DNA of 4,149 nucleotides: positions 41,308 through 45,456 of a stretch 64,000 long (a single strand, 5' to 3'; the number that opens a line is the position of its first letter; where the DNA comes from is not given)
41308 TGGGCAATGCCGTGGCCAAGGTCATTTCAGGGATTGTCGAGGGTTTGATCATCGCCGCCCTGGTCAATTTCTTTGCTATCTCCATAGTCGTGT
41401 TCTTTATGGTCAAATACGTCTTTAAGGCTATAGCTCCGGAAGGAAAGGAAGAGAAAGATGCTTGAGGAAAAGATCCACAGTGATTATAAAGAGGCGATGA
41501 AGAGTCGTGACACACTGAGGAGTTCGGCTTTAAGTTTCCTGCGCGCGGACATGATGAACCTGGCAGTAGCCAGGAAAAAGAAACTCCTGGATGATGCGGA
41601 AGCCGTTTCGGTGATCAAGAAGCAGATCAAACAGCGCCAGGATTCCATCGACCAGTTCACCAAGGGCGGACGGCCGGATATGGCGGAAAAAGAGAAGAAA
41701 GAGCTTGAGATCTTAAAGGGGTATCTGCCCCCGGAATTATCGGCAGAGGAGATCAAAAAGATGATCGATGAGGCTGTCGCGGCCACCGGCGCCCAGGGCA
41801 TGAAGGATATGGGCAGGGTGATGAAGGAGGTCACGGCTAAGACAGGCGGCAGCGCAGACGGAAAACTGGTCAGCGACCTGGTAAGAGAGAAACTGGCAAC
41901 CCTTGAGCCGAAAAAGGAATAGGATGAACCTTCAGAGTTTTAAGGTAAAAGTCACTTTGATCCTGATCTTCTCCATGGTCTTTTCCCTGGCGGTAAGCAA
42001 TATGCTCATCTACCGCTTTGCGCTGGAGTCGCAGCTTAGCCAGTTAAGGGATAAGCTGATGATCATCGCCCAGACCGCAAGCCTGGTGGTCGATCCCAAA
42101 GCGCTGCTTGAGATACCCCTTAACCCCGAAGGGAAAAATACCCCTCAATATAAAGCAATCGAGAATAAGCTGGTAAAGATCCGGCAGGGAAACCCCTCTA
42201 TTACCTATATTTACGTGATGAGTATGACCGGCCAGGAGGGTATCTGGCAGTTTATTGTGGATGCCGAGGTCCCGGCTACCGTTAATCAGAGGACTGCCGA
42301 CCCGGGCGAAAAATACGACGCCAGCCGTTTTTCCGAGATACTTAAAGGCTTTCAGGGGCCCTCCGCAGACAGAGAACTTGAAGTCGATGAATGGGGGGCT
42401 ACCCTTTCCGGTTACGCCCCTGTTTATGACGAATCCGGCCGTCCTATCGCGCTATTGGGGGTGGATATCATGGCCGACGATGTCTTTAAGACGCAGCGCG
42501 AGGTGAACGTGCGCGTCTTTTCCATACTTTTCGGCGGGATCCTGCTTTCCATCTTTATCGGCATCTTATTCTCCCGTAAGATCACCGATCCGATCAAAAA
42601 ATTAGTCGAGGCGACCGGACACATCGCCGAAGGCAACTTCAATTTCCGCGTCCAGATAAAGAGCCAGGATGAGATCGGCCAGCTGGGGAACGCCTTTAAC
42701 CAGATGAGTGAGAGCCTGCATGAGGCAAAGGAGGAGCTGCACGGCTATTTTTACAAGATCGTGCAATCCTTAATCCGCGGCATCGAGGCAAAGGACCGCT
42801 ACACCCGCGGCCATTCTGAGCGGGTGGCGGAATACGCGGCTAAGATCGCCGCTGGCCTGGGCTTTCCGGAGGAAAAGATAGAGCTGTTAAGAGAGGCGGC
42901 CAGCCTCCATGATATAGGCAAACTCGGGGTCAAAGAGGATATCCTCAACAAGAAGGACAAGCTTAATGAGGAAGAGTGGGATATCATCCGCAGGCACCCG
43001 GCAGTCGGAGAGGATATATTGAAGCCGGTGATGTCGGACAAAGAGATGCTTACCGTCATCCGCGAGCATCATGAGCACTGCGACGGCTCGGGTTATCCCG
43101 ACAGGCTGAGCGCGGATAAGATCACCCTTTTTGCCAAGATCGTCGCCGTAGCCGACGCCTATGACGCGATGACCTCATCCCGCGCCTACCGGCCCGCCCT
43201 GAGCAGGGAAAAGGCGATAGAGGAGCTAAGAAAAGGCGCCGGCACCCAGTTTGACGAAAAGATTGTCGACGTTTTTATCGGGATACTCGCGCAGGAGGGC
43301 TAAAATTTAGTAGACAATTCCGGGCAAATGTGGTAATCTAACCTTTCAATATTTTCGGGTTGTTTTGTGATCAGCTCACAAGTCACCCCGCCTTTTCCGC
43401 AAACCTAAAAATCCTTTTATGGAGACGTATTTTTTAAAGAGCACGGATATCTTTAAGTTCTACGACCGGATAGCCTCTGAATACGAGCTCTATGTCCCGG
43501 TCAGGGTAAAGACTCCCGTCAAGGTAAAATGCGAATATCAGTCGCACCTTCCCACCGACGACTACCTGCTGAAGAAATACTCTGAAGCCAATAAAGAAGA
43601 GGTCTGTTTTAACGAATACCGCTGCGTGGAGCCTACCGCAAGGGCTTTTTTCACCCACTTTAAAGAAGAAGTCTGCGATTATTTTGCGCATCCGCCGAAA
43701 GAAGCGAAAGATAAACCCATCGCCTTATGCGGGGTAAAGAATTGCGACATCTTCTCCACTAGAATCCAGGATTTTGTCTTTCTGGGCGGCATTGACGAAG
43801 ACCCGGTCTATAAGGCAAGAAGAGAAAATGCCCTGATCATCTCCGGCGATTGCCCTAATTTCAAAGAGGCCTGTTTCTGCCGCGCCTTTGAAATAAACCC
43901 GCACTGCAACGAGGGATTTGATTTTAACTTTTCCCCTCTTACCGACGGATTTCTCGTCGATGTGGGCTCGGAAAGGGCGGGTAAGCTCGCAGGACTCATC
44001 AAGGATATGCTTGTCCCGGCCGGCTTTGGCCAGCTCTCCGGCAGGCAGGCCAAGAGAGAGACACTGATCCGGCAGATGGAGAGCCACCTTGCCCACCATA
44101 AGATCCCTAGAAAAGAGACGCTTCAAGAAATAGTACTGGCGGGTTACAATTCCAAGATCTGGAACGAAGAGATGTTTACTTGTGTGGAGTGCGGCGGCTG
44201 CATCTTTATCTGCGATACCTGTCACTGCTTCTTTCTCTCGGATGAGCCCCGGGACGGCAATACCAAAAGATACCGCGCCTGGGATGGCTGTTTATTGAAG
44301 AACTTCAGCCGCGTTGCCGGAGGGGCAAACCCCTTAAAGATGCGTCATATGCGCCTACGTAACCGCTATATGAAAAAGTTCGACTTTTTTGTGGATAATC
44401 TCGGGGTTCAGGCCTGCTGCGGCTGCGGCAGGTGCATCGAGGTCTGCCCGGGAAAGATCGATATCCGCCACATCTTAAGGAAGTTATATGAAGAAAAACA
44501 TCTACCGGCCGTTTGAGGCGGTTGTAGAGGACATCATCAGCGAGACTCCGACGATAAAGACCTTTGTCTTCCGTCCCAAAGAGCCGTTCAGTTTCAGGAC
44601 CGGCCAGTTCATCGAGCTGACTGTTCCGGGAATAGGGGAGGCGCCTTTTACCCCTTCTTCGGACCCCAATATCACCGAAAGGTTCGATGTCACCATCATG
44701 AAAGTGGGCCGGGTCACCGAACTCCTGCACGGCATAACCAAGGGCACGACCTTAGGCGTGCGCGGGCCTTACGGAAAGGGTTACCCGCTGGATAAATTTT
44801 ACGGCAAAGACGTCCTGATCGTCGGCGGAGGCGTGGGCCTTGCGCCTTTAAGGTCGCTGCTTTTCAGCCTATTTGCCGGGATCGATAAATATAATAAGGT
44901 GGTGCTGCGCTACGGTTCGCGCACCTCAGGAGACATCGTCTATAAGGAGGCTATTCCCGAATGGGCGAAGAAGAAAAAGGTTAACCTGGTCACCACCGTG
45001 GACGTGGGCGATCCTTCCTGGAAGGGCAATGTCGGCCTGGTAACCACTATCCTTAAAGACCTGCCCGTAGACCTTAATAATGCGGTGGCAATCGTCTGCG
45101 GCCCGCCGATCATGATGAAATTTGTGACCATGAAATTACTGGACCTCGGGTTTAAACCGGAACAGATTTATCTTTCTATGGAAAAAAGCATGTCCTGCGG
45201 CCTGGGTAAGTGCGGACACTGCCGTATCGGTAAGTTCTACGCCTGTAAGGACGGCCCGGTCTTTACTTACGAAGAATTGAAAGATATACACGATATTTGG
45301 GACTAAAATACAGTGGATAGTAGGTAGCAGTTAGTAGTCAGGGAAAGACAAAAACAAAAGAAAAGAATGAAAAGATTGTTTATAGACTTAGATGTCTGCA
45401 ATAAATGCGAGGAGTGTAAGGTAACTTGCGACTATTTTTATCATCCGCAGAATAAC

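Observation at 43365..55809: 17-gene energy-converting group-4 [NiFe] hydrogenase with a complete Mrp antiporter module and an AsrAB/HydBG-like NAD(P)H input module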

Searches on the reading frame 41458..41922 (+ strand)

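Call 27: search_protein_families(library=pfam, proteins=[window:41458-41922:+], max_evalue=0.0001)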
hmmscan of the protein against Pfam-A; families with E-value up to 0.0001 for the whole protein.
window:41458-41922:+ (154 aa): 1 family
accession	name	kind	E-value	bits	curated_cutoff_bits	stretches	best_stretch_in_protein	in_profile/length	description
PF09424.15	YqeY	-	2.8e-48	164.1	27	1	4-146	2-143/143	Yqey-like protein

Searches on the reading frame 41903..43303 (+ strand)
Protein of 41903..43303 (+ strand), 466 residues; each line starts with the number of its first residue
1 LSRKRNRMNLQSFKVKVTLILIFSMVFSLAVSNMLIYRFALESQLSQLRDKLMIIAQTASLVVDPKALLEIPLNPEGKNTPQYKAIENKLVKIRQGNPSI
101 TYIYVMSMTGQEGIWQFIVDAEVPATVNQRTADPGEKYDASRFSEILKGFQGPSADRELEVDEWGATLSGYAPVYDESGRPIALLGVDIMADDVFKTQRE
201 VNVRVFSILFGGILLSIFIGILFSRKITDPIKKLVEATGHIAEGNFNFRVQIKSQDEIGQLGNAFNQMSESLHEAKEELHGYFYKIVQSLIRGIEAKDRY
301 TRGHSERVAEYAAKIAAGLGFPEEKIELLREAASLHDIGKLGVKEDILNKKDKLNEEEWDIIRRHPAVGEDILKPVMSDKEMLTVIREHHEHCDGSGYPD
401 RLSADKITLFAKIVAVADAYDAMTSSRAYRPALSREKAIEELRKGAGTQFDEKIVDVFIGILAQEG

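Call 4: search_protein_families(library=pfam, proteins=[window:41903-43303:+], max_evalue=0.01)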
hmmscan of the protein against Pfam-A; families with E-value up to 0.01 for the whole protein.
window:41903-43303:+ (466 aa): 3 families
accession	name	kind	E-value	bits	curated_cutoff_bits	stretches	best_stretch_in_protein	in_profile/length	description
PF13487.12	HD_5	-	2.6e-36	125.3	27.2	1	291-454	4-170/170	HD domain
PF01966.28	HD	-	3.1e-22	79.5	22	1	303-423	3-116/116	HD domain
PF00672.30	HAMP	-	1.2e-17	64.4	25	1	222-274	1-53/53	HAMP domain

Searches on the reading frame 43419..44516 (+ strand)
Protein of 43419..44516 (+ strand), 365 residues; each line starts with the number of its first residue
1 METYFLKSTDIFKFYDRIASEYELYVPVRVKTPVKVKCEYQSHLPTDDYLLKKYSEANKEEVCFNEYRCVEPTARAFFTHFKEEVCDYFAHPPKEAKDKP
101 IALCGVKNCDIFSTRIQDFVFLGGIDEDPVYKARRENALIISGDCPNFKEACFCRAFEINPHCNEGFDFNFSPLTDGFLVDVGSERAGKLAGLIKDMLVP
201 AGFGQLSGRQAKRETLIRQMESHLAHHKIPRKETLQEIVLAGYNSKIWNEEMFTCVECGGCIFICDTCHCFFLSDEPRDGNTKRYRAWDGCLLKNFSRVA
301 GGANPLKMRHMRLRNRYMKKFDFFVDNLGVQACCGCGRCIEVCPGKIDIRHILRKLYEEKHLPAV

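Call 3: search_protein_families(library=pfam, proteins=[window:43419-44516:+], max_evalue=0.01)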
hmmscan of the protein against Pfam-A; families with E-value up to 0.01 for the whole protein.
window:43419-44516:+ (365 aa): 6 families
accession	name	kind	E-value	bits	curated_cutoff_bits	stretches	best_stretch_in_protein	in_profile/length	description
PF17179.9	Fer4_22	-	6.1e-27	94.8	27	1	254-347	1-95/95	4Fe-4S dicluster domain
PF13534.11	Fer4_17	-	3.1e-07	31.3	22.2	1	312-348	25-61/61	4Fe-4S dicluster domain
PF13187.11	Fer4_9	-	1.1e-05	25.8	27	1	321-346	34-50/52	4Fe-4S dicluster domain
PF13746.11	Fer4_18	-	1.5e-05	25.6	27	1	328-353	56-81/114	4Fe-4S dicluster domain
PF13183.11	Fer4_8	-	0.00093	20.1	27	0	252-347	2-68/68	4Fe-4S dicluster domain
PF25160.1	LdpA_Fe-S-bd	-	0.0019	18.4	27.6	1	331-346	26-41/49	LdpA Fe-S cluster-binding domain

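Call 7: search_protein_families(library=ncbifam, proteins=[window:43419-44516:+], max_evalue=0.001)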
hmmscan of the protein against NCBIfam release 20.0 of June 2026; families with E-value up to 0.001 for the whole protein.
window:43419-44516:+ (365 aa): 7 families
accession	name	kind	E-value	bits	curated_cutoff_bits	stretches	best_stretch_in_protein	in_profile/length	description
NF040829.1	sulfhyd_ShyB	equivalog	1e-41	143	690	1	58-357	41-330/334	NAD(P)-dependent hydrogenase/sulfhydrogenase 2 subunit beta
NF040833.1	sulfhyd_HydB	equivalog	3.4e-37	128.2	750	1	59-356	43-335/367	NADPH-dependent hydrogenase/sulfhydrogenase 1 subunit beta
TIGR02910.1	sulfite_red_A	equivalog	3.4e-28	98.9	323.15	1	59-357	57-327/334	anaerobic sulfite reductase subunit AsrA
NF004898.0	PRK06259.1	equivalog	0.00019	20.2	385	0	329-351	184-206/488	fumarate reductase (CoM/CoB) subunit TfrB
NF045670.1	quin_L_LdhH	equivalog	0.0002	19.8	800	1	330-359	353-382/706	L-lactate dehydrogenase (quinone) large subunit LdhH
TIGR01971.1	NuoI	subfamily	0.00027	20.5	113.05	0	310-350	22-62/121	NADH-quinone oxidoreductase, chain I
NF005506.0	PRK07118.1-5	equivalog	0.00048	19.6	388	0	327-350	241-264/279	Fe-S cluster domain-containing protein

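Call 21: search_solved_structures(query=window:43419-44516:+, max_evalue=0.001, show_alignments=1)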
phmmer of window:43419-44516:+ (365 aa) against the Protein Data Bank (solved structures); distinct sequences matched with E-value up to 0.001: 1.
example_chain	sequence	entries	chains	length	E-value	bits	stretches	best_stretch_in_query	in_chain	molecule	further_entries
9nez_B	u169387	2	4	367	1.1e-32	116.9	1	56-356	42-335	Sulfhydrogenase 1 subunit beta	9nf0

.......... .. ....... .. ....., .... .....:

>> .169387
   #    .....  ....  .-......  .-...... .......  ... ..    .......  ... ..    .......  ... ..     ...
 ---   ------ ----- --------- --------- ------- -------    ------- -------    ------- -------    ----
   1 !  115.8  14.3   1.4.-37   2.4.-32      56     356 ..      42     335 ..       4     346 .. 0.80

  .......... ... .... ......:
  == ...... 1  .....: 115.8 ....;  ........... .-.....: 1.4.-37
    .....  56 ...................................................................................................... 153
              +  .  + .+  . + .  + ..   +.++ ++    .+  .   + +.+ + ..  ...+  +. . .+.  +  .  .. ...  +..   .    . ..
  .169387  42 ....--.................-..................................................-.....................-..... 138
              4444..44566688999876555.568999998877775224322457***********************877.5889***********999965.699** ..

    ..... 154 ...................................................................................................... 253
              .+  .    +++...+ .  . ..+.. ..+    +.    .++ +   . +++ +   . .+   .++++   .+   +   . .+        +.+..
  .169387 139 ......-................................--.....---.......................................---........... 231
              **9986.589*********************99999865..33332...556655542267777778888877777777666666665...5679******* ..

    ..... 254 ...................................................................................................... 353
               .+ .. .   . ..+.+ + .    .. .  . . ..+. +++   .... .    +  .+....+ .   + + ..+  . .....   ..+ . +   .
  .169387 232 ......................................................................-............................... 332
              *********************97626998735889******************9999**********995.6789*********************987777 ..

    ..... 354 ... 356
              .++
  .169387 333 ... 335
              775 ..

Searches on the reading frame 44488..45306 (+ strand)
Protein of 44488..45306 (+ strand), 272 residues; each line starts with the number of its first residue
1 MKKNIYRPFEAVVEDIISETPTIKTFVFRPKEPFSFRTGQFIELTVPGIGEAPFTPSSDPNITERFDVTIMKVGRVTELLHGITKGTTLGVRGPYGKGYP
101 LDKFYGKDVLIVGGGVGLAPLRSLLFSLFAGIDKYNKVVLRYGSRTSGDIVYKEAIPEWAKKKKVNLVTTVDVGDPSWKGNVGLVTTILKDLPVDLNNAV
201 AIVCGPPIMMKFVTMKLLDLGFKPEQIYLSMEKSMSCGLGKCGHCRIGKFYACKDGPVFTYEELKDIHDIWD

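Call 3: search_protein_families(library=pfam, proteins=[window:44488-45306:+], max_evalue=0.01)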
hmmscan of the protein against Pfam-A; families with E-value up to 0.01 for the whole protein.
window:44488-45306:+ (272 aa): 3 families
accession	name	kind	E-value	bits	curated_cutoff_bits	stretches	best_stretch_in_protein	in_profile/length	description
PF00175.26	NAD_binding_1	-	1.3e-17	64.8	22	1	112-213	2-107/109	Oxidoreductase NAD-binding domain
PF10418.14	DHODB_Fe-S_bind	-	1e-10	41.6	23.9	1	232-264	1-40/41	Iron-sulfur cluster binding domain of dihydroorotate dehydrogenase B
PF00970.30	FAD_binding_6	-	6e-06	27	21.1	1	16-97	7-96/99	Oxidoreductase FAD-binding domain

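Call 7: search_protein_families(library=ncbifam, proteins=[window:44488-45306:+], max_evalue=0.001)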
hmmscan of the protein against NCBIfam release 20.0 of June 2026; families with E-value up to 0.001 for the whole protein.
window:44488-45306:+ (272 aa): 25 families
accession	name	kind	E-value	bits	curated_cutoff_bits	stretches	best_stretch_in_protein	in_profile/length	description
TIGR02911.1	sulfite_red_B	equivalog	1.1e-69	234.4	288.6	1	4-267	1-259/261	anaerobic sulfite reductase subunit AsrB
NF006220.0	PRK08345.1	subfamily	1.5e-65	221.3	395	1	2-262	4-285/294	cytochrome-c3 hydrogenase subunit gamma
NF040835.1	sulfhyd_HydG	equivalog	2e-56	191.4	650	1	16-264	25-284/292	NADPH-dependent hydrogenase/sulfhydrogenase 1 subunit gamma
NF040830.1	sulfhyd_ShyC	equivalog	9.3e-56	189.1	600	1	4-263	2-280/288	NAD(P)-dependent hydrogenase/sulfhydrogenase 2 subunit gamma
NF000796.0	PRK00054.1-1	equivalog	8.8e-50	169.3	224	1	10-266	5-237/254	dihydroorotate dehydrogenase electron transfer subunit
NF000798.0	PRK00054.1-3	equivalog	1.2e-25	90.6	219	1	67-263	63-241/244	dihydroorotate dehydrogenase electron transfer subunit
NF000799.0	PRK00054.1-4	equivalog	4.4e-24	84.9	314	1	66-263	65-255/258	dihydroorotate dehydrogenase electron transfer subunit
NF000797.0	PRK00054.1-2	equivalog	5.1e-23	81.7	270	1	21-260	27-261/267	dihydroorotate dehydrogenase electron transfer subunit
NF058606.1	GlBtMonoRdsGbcB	equivalog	2.6e-22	79.2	500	1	15-224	20-239/362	glycine betaine monooxygenase reductase subunit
NF004862.0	PRK06222.1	subfamily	1.4e-21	77.3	220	1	36-260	28-244/281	sulfide/dihydroorotate dehydrogenase-like FAD/NAD-binding protein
NF009414.0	PRK12778.1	equivalog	9e-21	73.8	1103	1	30-262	22-246/752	bifunctional dihydroorotate dehydrogenase B NAD binding subunit/NADPH-dependent glutamate synthase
NF040810.1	BenC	equivalog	5.9e-20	71.7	430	1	9-229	105-327/333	benzoate 1,2-dioxygenase electron transfer component BenC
NF045803.1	MethMoxFADbindMmoC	equivalog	1.8e-17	63.1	500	1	34-229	138-337/343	aromatic/alkene monooxygenase hydroxylase FAD-binding subunit MmoC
NF005963.0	PRK08051.1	equivalog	7.4e-16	58.2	230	1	12-228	7-226/233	NAD(P)H-flavin reductase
TIGR01941.1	nqrF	equivalog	6.8e-15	54.9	295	1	68-229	234-400/405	NADH:ubiquinone reductase (Na(+)-transporting) subunit F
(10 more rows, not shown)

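Call 22: search_solved_structures(query=window:44488-45306:+, max_evalue=1e-8, show_alignments=1)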
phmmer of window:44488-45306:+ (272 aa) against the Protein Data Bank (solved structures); distinct sequences matched with E-value up to 1e-8: 21.
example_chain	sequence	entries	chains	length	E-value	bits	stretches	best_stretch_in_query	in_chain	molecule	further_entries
9nez_C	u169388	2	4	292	1.7e-57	198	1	11-264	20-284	Sulfhydrogenase 1 subunit gamma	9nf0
5ksw_B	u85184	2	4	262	9.9e-21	77.3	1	38-263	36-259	Dihydroorotate dehydrogenase B (NAD(+)), electron transfer subunit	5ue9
4ylf_A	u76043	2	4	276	2.7e-18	69.4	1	26-264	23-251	Dihydroorotate dehydrogenase B (NAD(+)), electron transfer subunit homolog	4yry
1ep1_B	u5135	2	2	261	5.8e-18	68.2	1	39-264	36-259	DIHYDROOROTATE DEHYDROGENASE B (PYRK SUBUNIT)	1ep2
1ep3_B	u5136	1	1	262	5.9e-18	68.2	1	39-264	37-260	DIHYDROOROTATE DEHYDROGENASE B (PYRK SUBUNIT)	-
7rom_A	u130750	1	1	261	1.1e-14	57.5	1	2-232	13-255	NADH-cytochrome b5 reductase 1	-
2eix_A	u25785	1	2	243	6.8e-14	54.9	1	4-229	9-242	NADH-cytochrome b5 reductase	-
7qty_A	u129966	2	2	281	2.4e-13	53.1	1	78-229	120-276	Na(+)-translocating NADH-quinone reductase subunit F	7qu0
1tvc_A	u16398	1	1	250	7.9e-13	51.4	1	34-229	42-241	METHANE MONOOXYGENASE COMPONENT C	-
5jca_S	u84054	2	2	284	1.3e-12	50.7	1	30-260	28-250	NADH-dependent Ferredoxin:NADP Oxidoreductase (NfnI) subunit beta | NADH-dependent Ferredoxin:NADP Oxidoreductase subunit beta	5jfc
7qu3_A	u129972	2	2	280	3.8e-12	49.2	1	74-229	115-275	Na(+)-translocating NADH-quinone reductase subunit F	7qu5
5ogx_A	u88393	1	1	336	1.4e-11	47.3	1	24-212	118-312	Cytochrome P450 reductase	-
2r6h_A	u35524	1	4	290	4e-11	45.8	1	73-224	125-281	NADH:ubiquinone oxidoreductase, Na translocating, F subunit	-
7xk3_F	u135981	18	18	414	6.4e-11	45.1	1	74-229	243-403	Na(+)-translocating NADH-quinone reductase subunit F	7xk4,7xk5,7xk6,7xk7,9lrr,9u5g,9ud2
8a1t_F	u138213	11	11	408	6.4e-11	45.1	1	74-229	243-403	Na(+)-translocating NADH-quinone reductase subunit F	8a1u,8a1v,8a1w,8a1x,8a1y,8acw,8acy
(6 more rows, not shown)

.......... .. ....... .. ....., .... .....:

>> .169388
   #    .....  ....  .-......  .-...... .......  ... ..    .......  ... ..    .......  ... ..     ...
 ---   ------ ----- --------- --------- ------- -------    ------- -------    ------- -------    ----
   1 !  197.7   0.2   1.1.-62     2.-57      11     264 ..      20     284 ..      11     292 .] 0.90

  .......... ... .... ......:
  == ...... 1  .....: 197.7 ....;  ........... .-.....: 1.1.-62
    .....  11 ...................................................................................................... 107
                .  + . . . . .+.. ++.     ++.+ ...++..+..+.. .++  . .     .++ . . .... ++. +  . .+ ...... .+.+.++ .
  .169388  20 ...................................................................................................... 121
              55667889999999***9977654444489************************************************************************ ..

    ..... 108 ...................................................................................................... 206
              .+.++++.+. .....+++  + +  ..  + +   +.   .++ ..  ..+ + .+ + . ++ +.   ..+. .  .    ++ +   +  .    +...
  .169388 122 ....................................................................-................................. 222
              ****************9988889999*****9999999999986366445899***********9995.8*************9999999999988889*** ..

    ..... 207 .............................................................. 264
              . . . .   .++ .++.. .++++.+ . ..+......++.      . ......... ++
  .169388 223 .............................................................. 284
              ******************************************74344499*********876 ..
